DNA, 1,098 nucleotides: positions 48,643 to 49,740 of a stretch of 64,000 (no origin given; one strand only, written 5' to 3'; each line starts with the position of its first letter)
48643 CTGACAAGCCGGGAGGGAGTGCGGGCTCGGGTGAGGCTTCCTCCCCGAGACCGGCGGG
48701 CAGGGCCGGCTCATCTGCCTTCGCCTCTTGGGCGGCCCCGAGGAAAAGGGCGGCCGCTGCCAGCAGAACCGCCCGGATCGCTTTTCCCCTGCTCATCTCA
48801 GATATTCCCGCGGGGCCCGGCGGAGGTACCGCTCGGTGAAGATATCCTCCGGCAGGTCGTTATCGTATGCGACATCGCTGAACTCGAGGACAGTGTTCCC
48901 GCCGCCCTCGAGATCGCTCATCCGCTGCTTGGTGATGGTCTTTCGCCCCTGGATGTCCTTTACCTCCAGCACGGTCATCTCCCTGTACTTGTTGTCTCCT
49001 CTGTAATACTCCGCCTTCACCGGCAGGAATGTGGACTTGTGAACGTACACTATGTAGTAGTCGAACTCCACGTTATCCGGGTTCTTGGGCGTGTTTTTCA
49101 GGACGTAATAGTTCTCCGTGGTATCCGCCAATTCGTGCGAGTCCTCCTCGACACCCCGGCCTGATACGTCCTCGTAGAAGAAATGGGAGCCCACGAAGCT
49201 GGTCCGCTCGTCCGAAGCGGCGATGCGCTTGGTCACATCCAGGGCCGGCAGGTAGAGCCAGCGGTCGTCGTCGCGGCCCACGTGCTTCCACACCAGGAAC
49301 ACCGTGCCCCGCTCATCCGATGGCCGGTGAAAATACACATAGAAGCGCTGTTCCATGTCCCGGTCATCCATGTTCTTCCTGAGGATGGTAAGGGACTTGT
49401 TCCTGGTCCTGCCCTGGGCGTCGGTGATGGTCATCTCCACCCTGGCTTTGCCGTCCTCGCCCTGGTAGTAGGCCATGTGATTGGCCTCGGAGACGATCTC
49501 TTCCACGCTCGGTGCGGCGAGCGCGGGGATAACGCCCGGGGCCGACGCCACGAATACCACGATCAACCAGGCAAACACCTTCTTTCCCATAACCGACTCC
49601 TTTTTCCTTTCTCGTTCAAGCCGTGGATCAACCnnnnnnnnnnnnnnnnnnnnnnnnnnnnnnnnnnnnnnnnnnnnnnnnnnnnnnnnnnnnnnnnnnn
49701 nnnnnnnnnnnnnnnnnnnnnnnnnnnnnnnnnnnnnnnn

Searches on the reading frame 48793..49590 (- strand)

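Call 75: search_protein_families(library=pfam, proteins=[window:48793-49590:-], max_evalue=0.001)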
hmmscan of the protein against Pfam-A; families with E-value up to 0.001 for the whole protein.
window:48793-49590:- (265 aa): 2 families
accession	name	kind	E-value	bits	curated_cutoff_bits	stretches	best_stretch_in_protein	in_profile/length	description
PF17131.11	LolA_like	-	4.1e-57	193.2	30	1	80-258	2-184/184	Outer membrane lipoprotein-sorting protein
PF07044.18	DUF1329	-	0.00062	19.6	23.1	0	37-141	86-206/368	Protein of unknown function (DUF1329)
